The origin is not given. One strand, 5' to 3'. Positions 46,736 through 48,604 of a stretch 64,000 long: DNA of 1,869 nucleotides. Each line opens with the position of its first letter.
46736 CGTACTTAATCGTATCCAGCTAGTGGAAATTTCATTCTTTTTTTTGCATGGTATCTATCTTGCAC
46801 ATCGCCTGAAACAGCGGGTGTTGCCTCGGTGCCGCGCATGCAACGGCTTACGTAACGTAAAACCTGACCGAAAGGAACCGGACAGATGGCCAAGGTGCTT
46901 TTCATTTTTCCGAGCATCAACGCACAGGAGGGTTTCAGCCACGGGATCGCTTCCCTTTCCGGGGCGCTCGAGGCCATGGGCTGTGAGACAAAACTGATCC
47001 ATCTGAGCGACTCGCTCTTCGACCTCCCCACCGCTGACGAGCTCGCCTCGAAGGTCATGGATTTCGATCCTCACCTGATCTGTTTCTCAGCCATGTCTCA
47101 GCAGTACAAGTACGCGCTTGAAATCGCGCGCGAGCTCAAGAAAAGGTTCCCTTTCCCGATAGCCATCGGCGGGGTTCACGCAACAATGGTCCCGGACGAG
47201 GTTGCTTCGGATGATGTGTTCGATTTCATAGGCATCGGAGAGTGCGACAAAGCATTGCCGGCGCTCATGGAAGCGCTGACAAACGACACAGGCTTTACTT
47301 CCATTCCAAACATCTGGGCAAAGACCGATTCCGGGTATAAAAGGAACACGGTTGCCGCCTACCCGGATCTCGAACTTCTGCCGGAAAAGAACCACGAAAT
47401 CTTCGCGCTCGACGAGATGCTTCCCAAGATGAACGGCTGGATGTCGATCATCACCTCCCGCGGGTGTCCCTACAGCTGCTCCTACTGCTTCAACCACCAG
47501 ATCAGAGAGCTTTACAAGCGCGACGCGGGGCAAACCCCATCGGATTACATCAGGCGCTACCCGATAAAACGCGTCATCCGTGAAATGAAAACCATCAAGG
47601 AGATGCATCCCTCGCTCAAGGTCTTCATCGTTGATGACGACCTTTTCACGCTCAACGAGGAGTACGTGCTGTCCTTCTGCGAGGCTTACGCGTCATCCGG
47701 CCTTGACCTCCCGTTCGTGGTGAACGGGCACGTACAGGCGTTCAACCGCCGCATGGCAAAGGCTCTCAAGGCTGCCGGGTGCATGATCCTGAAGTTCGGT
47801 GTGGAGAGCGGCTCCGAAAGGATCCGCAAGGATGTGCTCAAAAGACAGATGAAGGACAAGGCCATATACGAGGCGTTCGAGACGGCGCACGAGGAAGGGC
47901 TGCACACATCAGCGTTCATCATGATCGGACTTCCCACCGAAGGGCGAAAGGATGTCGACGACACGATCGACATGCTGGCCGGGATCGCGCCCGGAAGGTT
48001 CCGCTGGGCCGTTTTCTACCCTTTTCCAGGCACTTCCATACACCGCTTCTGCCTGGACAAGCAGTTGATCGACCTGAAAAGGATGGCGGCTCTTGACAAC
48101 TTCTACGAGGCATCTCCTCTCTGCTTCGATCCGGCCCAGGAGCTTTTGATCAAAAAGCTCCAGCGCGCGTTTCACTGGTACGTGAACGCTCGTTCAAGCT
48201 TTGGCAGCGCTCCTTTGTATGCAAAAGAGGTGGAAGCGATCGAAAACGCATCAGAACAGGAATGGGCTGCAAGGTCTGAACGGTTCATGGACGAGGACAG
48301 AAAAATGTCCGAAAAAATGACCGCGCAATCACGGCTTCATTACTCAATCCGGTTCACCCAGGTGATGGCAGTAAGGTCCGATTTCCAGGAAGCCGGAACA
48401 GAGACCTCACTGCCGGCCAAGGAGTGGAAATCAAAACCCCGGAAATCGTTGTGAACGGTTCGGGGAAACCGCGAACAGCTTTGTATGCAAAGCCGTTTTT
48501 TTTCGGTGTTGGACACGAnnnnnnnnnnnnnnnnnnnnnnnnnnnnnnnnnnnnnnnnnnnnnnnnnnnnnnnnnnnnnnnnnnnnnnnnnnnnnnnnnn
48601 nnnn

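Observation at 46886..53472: Convergent cluster of two cobalamin-type radical SAM enzymes, a PtsN-like EIIA and an 8-Cys mini-protein next to iorAB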

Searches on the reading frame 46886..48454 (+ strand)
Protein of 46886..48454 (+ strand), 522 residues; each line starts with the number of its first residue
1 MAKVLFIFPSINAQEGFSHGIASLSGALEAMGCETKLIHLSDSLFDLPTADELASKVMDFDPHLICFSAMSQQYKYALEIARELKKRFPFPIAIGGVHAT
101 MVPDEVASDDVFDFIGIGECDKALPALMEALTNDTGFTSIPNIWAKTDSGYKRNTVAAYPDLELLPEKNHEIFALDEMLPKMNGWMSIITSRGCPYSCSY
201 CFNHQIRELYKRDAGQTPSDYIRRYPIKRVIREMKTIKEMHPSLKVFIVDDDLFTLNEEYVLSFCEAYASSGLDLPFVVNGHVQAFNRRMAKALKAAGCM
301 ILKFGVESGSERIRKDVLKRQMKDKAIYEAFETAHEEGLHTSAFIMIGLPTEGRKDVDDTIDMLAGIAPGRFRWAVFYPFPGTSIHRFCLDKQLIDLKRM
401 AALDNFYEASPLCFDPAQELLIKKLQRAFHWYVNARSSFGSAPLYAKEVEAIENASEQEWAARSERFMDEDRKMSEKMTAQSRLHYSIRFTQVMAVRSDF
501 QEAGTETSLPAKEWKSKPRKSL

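Call 3: search_protein_families(library=pfam, proteins=[window:46886-48454:+], max_evalue=0.01)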
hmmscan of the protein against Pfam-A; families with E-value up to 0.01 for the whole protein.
window:46886-48454:+ (522 aa): 2 families
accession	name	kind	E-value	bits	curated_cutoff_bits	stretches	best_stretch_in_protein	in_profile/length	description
PF04055.27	Radical_SAM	-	3.5e-20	73.3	29.5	1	188-364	1-166/166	Radical SAM superfamily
PF02310.24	B12-binding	-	5.3e-14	52.5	32.1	1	17-127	13-120/121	B12 binding domain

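Call 4: search_protein_families(library=ncbifam, proteins=[window:46886-48454:+], max_evalue=0.01)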
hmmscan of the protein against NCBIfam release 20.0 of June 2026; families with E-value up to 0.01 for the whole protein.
window:46886-48454:+ (522 aa): 27 families (the best 25 are shown)
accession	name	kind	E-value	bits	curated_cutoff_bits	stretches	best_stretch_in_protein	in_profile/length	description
NF050148.1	rSAM_ApyD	equivalog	4.1e-43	147.7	750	1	44-368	57-367/645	RiPP biosynthesis radical SAM protein ApyD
TIGR03471.1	HpnJ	equivalog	1.4e-29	103.3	577.6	1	57-404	66-402/472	hopanoid biosynthesis associated radical SAM protein HpnJ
NF033070.1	rSAM_AprD4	equivalog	1.9e-27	96.3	500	1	136-398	144-399/456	AprD4 family radical SAM diol-dehydratase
TIGR04013.1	B12_SAM_MJ_1487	hypoth_equivalog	1.1e-26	93.6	251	2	51-206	36-172/382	TIGR04013 family B12-binding domain/radical SAM domain-containing protein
TIGR02026.1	BchE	equivalog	8.8e-26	90.8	481.35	1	19-395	23-393/497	magnesium-protoporphyrin IX monomethyl ester anaerobic oxidative cyclase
TIGR04479.1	bcpD_PhpK_rSAM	subfamily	1.1e-25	90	600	1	118-386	178-428/504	PhpK family radical SAM P-methyltransferase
TIGR04072.2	rSAM_ladder_B12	equivalog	2.6e-24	85.7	360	1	19-416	19-399/443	lipid biosynthesis B12-binding/radical SAM protein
TIGR04190.1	B12_SAM_Ta0216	equivalog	3e-17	62.4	500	1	8-366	27-393/554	TIGR04190 family B12-binding domain/radical SAM domain protein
TIGR04367.1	HpnR_B12_rSAM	equivalog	5.2e-17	61.6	650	1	20-387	24-371/490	hopanoid C-3 methylase HpnR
TIGR04014.1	B12_SAM_MJ_0865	equivalog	2.7e-15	56.1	360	1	75-390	55-359/434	methyl-coenzyme M reductase glutamine C-methyltransferase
TIGR03975.1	rSAM_ocin_1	subfamily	2.2e-12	46.3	281.85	1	51-365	118-428/606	RiPP maturation radical SAM C-methyltransferase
TIGR04385.1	B12_rSAM_cofa1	equivalog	3e-10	39.9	450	1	90-365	100-362/438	B12 lower ligand biosynthesis radical SAM protein BzaD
TIGR04295.1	B12_rSAM_oligo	hypoth_equivalog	1.2e-09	37.4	400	1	69-320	82-315/422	TIGR04295 family B12-binding domain-containing radical SAM protein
NF038361.1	rSAM_Sden_1168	equivalog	5e-07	28.6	575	1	41-361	119-445/560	Sden_1168 family B12-binding radical SAM P-methyltransferase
TIGR03960.1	rSAM_fuse_unch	hypoth_equivalog_domain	8.6e-07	27.8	462.3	1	282-363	339-420/605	TIGR03960 family B12-binding radical SAM protein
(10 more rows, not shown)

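Call 8: find_homologous_proteins(query=window:46886-48454:+, max_evalue=1e-10)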
Query window:46886-48454:+ (522 aa): 3289 proteins with E <= 1e-10 among 8000 candidates; the best 120 are listed.
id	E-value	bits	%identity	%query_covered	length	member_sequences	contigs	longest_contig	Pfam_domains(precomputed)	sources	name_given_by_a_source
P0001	0.0e+0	1201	100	100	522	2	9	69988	PF04055.28,PF02310.25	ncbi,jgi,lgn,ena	-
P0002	4.4e-243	826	67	100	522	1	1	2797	PF04055.28,PF02310.25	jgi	jgi:radical SAM superfamily enzyme YgiQ (UPF0313 family)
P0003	1.3e-239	814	66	100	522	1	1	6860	PF04055.28,PF02310.25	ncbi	-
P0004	6.4e-239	812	66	100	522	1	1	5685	PF04055.28,PF02310.25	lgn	-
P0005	6.6e-238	809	64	100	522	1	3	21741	PF04055.28,PF02310.25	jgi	-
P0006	1.2e-237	808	66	100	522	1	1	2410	PF04055.28,PF02310.25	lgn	-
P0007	1.4e-235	801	65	99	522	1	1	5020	PF04055.28,PF02310.25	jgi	jgi:radical SAM superfamily enzyme YgiQ (UPF0313 family)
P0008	9.2e-235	798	64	100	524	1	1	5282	PF04055.28,PF02310.25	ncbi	ncbi:MAG: radical SAM protein [Planctomycetota bacterium]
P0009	2.9e-233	793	65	100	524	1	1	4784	PF04055.28,PF02310.25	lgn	-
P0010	3.0e-232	790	64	100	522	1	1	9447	PF04055.28,PF02310.25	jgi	jgi:radical SAM superfamily enzyme YgiQ (UPF0313 family)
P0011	9.4e-228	775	64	99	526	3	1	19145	PF04055.28,PF02310.25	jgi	-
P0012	9.8e-225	765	61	100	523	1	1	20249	PF04055.28,PF02310.25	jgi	jgi:radical SAM superfamily enzyme YgiQ (UPF0313 family)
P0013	1.0e-223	762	62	100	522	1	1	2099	PF04055.28,PF02310.25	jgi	-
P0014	4.2e-222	756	63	99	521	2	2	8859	PF04055.28,PF02310.25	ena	-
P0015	4.2e-215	733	69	87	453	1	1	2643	PF04055.28,PF02310.25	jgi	jgi:radical SAM superfamily enzyme YgiQ (UPF0313 family)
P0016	8.7e-213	726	59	100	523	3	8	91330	PF04055.28,PF02310.25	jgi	-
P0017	5.3e-210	716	59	100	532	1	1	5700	PF04055.28,PF02310.25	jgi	-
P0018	1.9e-207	708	58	100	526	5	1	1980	PF04055.28,PF02310.25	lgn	-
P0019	1.0e-206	706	58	99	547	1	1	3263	PF04055.28,PF02310.25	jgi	jgi:radical SAM superfamily enzyme YgiQ (UPF0313 family)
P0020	1.9e-206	705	59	99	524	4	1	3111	PF04055.28,PF02310.25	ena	-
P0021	7.2e-206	703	58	99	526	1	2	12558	PF04055.28,PF02310.25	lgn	-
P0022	9.5e-201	686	56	99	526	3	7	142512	PF04055.28,PF02310.25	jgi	-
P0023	8.2e-198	676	56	99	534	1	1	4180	PF04055.28,PF02310.25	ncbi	-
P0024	1.4e-197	675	56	99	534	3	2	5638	PF04055.28,PF02310.25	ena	-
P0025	1.1e-196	673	56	100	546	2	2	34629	PF04055.28,PF02310.25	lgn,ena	-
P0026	1.3e-178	613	51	98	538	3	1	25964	PF04055.28,PF02310.25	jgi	-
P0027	7.4e-176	604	51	99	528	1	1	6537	PF04055.28,PF02310.25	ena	-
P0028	4.9e-174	598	48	99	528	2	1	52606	PF04055.28,PF02310.25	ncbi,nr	ncbi:MAG: radical SAM protein [Planctomycetota bacterium]|nr:radical SAM protein [Planctomycetota ba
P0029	2.3e-172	592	49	99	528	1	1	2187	PF04055.28,PF02310.25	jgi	jgi:radical SAM superfamily enzyme YgiQ (UPF0313 family)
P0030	4.2e-171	588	50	98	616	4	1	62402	PF04055.28,PF02310.25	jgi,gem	-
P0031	1.3e-170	587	48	99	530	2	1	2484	PF04055.28,PF02310.25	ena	-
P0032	2.0e-170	586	49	99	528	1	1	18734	PF04055.28,PF02310.25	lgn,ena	-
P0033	6.2e-168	578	49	95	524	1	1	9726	PF04055.28,PF02310.25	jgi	-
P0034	2.0e-166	573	48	99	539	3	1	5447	PF04055.28,PF02310.25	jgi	-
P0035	2.2e-166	573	48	98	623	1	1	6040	PF04055.28,PF02310.25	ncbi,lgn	-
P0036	2.6e-166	572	48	98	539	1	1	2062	PF04055.28,PF02310.25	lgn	-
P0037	1.1e-165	570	48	98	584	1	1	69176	PF04055.28,PF02310.25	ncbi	-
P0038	1.5e-165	570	48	98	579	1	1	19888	PF04055.28,PF02310.25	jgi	-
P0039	3.9e-165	568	48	99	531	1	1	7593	PF04055.28,PF02310.25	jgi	jgi:anaerobic magnesium-protoporphyrin IX monomethyl ester cyclase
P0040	1.4e-164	567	49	98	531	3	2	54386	PF04055.28,PF02310.25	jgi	jgi:anaerobic magnesium-protoporphyrin IX monomethyl ester cyclase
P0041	6.6e-164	564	48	98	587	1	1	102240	PF04055.28,PF02310.25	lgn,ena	-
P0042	1.1e-163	564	49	98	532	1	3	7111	PF04055.28,PF02310.25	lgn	-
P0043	1.2e-163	564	48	98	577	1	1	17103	PF04055.28,PF02310.25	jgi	jgi:anaerobic magnesium-protoporphyrin IX monomethyl ester cyclase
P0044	1.2e-163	564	47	98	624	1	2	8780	PF04055.28,PF02310.25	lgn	-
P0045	1.4e-163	563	48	98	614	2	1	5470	PF04055.28,PF02310.25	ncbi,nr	ncbi:MAG TPA: radical SAM protein [Phycisphaerae bacterium]|nr:radical SAM protein [Phycisphaerae ba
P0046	1.7e-163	563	48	98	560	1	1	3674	PF04055.28,PF02310.25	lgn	-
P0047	1.9e-163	563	48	98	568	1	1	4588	PF04055.28,PF02310.25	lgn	-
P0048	2.4e-163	563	48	98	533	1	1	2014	PF04055.28,PF02310.25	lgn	-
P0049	4.0e-163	562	47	98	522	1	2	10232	PF04055.28,PF02310.25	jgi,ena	-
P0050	6.4e-163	561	48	98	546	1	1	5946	PF04055.28,PF02310.25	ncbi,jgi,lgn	-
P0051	1.1e-162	560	48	98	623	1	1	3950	PF04055.28,PF02310.25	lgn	-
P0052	1.2e-162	560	48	98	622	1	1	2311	PF04055.28,PF02310.25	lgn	-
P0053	1.8e-162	560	47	98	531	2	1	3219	PF04055.28,PF02310.25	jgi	-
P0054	2.2e-162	559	48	98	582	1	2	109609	PF04055.28,PF02310.25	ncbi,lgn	-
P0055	2.2e-162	559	48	98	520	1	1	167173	PF04055.28,PF02310.25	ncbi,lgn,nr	ncbi:MAG: B12-binding domain-containing radical SAM protein [Phycisphaerae bacterium]|nr:B12-binding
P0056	3.1e-162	559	46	99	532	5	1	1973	PF04055.28,PF02310.25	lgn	-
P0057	4.0e-162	559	48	98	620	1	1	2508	PF04055.28,PF02310.25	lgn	-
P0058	5.6e-162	558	48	98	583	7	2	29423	PF04055.28,PF02310.25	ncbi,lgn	-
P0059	7.4e-162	558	48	98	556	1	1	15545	PF04055.28,PF02310.25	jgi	-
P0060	1.7e-161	557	47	98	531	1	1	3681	PF04055.28,PF02310.25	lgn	-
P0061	2.0e-161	556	47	98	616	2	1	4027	PF04055.28,PF02310.25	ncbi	-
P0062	5.4e-161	555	47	98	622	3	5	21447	PF04055.28,PF02310.25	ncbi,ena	-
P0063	6.2e-161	555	47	98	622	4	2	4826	PF04055.28,PF02310.25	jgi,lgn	jgi:anaerobic magnesium-protoporphyrin IX monomethyl ester cyclase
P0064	7.5e-161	554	46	98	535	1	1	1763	PF04055.28,PF02310.25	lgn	-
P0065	1.0e-160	554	48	95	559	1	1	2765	PF04055.28,PF02310.25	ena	-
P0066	1.1e-160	554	47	98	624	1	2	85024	PF04055.28,PF02310.25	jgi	jgi:anaerobic magnesium-protoporphyrin IX monomethyl ester cyclase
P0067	1.6e-160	553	47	98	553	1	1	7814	PF04055.28,PF02310.25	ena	-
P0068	1.8e-160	553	47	99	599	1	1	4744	PF04055.28,PF02310.25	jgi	jgi:anaerobic magnesium-protoporphyrin IX monomethyl ester cyclase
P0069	1.9e-160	553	48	98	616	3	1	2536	PF04055.28,PF02310.25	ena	-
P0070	6.5e-160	551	48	98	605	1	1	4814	PF04055.28,PF02310.25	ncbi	-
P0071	9.2e-160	551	46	98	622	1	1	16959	PF04055.28,PF02310.25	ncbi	-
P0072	1.3e-159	550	47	98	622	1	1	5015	PF04055.28,PF02310.25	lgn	-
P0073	1.6e-159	550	46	98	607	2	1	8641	PF04055.28,PF02310.25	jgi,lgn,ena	-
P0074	1.9e-159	550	46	99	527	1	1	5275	PF04055.28,PF02310.25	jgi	jgi:anaerobic magnesium-protoporphyrin IX monomethyl ester cyclase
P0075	4.2e-159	549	46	98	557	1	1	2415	PF04055.28,PF02310.25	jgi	jgi:anaerobic magnesium-protoporphyrin IX monomethyl ester cyclase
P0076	6.3e-159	548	47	98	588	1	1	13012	PF04055.28,PF02310.25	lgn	-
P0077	6.3e-159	548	47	98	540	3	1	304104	PF04055.28,PF02310.25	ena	-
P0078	6.8e-159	548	47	98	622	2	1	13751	PF04055.28,PF02310.25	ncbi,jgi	ncbi:MAG: B12-binding domain-containing radical SAM protein [Phycisphaerae bacterium]|jgi:radical SA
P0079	7.8e-159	548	47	98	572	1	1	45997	PF04055.28,PF02310.25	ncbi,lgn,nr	ncbi:MAG: B12-binding domain-containing radical SAM protein [Acidobacteria bacterium]|nr:B12-binding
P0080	1.3e-158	547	47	98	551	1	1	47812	PF04055.28,PF02310.25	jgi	-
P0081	1.6e-158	547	47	98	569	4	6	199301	PF04055.28,PF02310.25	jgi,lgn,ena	-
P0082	2.8e-158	546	47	98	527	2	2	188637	PF04055.28,PF02310.25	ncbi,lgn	-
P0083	3.2e-158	546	46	98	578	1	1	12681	PF04055.28,PF02310.25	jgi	jgi:anaerobic magnesium-protoporphyrin IX monomethyl ester cyclase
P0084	3.7e-158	545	47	95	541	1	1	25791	PF04055.28,PF02310.25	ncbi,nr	ncbi:MAG: radical SAM protein [Planctomycetota bacterium]|nr:radical SAM protein [Planctomycetota ba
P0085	4.1e-158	545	46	98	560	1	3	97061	PF04055.28,PF02310.25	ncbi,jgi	ncbi:MAG: B12-binding domain-containing radical SAM protein [Planctomycetota bacterium]|jgi:radical 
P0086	7.6e-158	544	47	98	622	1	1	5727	PF04055.28,PF02310.25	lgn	-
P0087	1.2e-157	544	48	98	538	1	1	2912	PF04055.28,PF02310.25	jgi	-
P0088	1.6e-157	543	46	98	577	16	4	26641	PF04055.28,PF02310.25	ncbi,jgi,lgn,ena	-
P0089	1.7e-157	543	48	81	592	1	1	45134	PF04055.28,PF02310.25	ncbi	-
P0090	2.5e-157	543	46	98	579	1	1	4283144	PF04055.28,PF02310.25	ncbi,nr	ncbi:MAG: B12-binding domain-containing radical SAM protein [Planctomycetota bacterium]|nr:MAG: B12-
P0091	2.8e-157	543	47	98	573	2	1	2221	PF04055.28,PF02310.25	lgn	-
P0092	3.9e-157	542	47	98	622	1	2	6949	PF04055.28,PF02310.25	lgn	-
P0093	4.9e-157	542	46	98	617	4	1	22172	PF04055.28,PF02310.25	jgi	-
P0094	5.3e-157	542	46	98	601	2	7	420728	PF04055.28,PF02310.25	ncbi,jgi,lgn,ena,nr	ncbi:MAG TPA: radical SAM protein [Phycisphaerae bacterium]|nr:radical SAM protein [Phycisphaerae ba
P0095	7.3e-157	541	47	98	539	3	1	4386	PF04055.28,PF02310.25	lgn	-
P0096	1.2e-156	540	47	98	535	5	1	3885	PF04055.28,PF02310.25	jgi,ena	-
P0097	1.5e-156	540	46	98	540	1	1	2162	PF04055.28,PF02310.25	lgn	-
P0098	3.9e-156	539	46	98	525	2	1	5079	PF04055.28,PF02310.25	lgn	-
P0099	4.1e-156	539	45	98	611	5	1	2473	PF04055.28,PF02310.25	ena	-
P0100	4.4e-156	539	46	98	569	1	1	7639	PF04055.28,PF02310.25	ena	-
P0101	6.3e-156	538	46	98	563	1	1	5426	PF04055.28,PF02310.25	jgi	-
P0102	9.0e-156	538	46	99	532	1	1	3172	PF04055.28,PF02310.25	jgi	jgi:radical SAM superfamily enzyme YgiQ (UPF0313 family)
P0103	6.3e-155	535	46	95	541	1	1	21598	PF04055.28,PF02310.25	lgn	-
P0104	7.4e-155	535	47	95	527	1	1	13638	PF04055.28,PF02310.25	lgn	-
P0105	7.7e-155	535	46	98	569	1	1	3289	PF04055.28,PF02310.25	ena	-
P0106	1.7e-154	533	46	95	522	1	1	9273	PF04055.28,PF02310.25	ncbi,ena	-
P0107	3.4e-154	532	45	98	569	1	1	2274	PF04055.28,PF02310.25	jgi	-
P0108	3.9e-154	532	46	98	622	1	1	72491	PF04055.28,PF02310.25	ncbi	-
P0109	4.8e-154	532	45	100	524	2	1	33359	PF04055.28,PF02310.25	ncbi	-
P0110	8.3e-154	531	45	98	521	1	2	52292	PF04055.28,PF02310.25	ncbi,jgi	-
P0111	8.6e-154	531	45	98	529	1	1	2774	PF04055.28,PF02310.25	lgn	-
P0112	9.7e-154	531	46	95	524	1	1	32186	PF04055.28,PF02310.25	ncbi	-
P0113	1.2e-153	531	45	98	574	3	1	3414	PF04055.28,PF02310.25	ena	-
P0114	2.5e-153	529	45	95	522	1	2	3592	PF04055.28,PF02310.25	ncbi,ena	-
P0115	2.7e-153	529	45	98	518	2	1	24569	PF04055.28,PF02310.25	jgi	-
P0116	3.4e-153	529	46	99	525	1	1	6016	PF04055.28,PF02310.25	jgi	jgi:radical SAM superfamily enzyme YgiQ (UPF0313 family)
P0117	8.8e-153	528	45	98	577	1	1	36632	PF04055.28,PF02310.25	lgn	-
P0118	1.5e-152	527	47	97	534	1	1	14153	PF04055.28,PF02310.25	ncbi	-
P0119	1.8e-152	527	45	98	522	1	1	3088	PF04055.28,PF02310.25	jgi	jgi:radical SAM superfamily enzyme YgiQ (UPF0313 family)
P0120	4.9e-152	525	46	95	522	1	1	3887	PF04055.28,PF02310.25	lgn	-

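Call 9: find_encoding_contigs(protein=window:46886-48454:+, flank=10000, max_places=6)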
Protein window:46886-48454:+ (522 aa): 12 contigs read that carry it; 3 places shown.
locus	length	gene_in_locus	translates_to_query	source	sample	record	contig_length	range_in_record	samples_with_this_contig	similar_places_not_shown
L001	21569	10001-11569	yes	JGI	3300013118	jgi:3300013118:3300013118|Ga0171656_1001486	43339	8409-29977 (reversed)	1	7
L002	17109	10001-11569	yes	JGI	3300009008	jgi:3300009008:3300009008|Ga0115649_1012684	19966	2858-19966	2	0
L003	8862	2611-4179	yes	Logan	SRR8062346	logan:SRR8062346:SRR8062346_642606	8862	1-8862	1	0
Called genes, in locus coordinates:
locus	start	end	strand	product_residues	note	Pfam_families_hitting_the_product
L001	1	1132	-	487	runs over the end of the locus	PF00884:Sulfatase, PF16347:SGSH_C (faint), PF14707:Sulfatase_C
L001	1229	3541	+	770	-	PF08126:Propeptide_C25 (faint), PF01364:Peptidase_C25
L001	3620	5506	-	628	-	PF08439:Peptidase_M3_N, PF01432:Peptidase_M3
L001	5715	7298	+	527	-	PF00884:Sulfatase, PF01663:Phosphodiest (weak), PF16347:SGSH_C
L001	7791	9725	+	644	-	PF22904:NOMO1-like_2nd (faint), PF00775:Dioxygenase_C (faint), PF02369:Big_1 (faint), PF10670:DUF4198 (faint), PF13620:CarboxypepD_reg, PF13715:CarbopepD_reg_2 (faint), PF09430:EMC7_beta-sandw (faint), PF13620:CarboxypepD_reg, +5 more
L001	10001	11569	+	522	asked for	PF02310:B12-binding, PF04055:Radical_SAM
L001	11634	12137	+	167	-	PF00359:PTS_EIIA_2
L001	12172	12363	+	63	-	PF20095:DUF6485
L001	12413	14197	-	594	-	PF02310:B12-binding, PF04055:Radical_SAM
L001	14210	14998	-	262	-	PF01558:POR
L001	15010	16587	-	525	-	PF01855:POR_N, PF02775:TPP_enzyme_C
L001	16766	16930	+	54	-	-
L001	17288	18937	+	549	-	PF13426:PAS_9 (weak), PF00512:HisKA, PF02518:HATPase_c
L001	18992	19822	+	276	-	PF03437:BtpA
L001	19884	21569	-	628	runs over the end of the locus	PF12969:DUF3857, PF12970:DUF3858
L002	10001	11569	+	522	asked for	PF02310:B12-binding, PF04055:Radical_SAM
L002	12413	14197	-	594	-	PF02310:B12-binding, PF04055:Radical_SAM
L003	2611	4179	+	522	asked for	PF02310:B12-binding, PF04055:Radical_SAM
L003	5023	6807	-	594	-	PF02310:B12-binding, PF04055:Radical_SAM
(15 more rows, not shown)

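Call 11: find_related_loci(query=A1, collection=genome_contigs, flank=10000)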
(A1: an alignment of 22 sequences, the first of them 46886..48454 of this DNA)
Query A1 (522 aa) in genome_contigs; peptide patterns used: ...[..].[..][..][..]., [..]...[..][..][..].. (x = any residue, [..] = any of these).
90 stretches matched a pattern; 65 encode a relative of the query (tblastn E <= 1e-3); 60 distinct loci.
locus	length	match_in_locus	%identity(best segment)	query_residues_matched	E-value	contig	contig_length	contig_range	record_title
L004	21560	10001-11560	59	1-520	0e+0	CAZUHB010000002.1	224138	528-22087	MAG TPA_asm: uncultured Phycisphaerales bacterium isolate binchicken_co97_479 genome assembly, contig: NODE_56_length_22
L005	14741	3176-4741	59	1-520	0e+0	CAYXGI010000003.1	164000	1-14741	MAG TPA_asm: uncultured Phycisphaerales bacterium isolate binchicken_co147_286 genome assembly, contig: NODE_126_length_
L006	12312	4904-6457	59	2-516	0e+0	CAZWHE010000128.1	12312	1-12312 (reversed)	MAG TPA_asm: uncultured Phycisphaerales bacterium isolate binchicken_co65_83 genome assembly, contig: NODE_20444_length_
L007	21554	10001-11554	56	2-519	0e+0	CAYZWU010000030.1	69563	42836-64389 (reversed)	MAG TPA_asm: uncultured Phycisphaerales bacterium isolate binchicken_co147_420 genome assembly, contig: NODE_1256_length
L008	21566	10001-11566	48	3-518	3e-179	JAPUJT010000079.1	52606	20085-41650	MAG: Planctomycetota bacterium isolate KW1-S15_114 KW1-S15_114_cg79, whole genome shotgun sequence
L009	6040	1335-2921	48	3-516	5e-175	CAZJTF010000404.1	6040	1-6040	MAG TPA_asm: uncultured Planctomycetales bacterium isolate binchicken_co235_68 genome assembly, contig: NODE_28348_lengt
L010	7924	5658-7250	48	1-516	2e-172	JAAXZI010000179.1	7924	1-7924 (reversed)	MAG: Phycisphaerae bacterium isolate AS01afH2WH_3 26377_AS01, whole genome shotgun sequence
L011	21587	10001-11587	48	3-516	2e-171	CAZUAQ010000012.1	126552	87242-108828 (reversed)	MAG TPA_asm: uncultured Planctomycetales bacterium isolate SRP141376_co4_62 genome assembly, contig: NODE_164_length_126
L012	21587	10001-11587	48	3-516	2e-171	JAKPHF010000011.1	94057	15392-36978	MAG: Planctomycetota bacterium isolate USOA134_maxbin.073 k141_791373, whole genome shotgun sequence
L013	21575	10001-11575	48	3-516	2e-171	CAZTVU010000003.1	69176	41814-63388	MAG TPA_asm: uncultured Planctomycetales bacterium isolate binchicken_co135_172 genome assembly, contig: NODE_916_length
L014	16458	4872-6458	48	3-516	4e-171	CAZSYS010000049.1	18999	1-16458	MAG TPA_asm: uncultured Planctomycetales bacterium isolate binchicken_co58_26 genome assembly, contig: NODE_2310_length_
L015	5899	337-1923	48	3-516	4e-172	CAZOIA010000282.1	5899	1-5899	MAG TPA_asm: uncultured Planctomycetales bacterium isolate binchicken_co262_338 genome assembly, contig: NODE_15721_leng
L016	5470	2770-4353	48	3-516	4e-172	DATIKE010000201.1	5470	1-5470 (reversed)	MAG TPA_asm: Phycisphaerae bacterium isolate SMAG_U15710 k141_221957, whole genome shotgun sequence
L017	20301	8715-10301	47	3-516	4e-169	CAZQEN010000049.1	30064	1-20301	MAG TPA_asm: uncultured Planctomycetales bacterium isolate SRP329715_co1_375 genome assembly, contig: NODE_2138_length_3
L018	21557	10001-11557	48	3-516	1e-168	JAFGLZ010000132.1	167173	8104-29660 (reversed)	MAG: Phycisphaerae bacterium isolate Zod_Metabat.429 k87_6141121, whole genome shotgun sequence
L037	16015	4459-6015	46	3-516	3e-159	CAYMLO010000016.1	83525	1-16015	MAG TPA_asm: uncultured Planctomycetales bacterium isolate binchicken_co334_152 genome assembly, contig: NODE_374_length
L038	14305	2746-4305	47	3-516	6e-158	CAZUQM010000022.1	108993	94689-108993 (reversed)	MAG TPA_asm: uncultured Planctomycetales bacterium isolate SRP141376_co2_77 genome assembly, contig: NODE_455_length_108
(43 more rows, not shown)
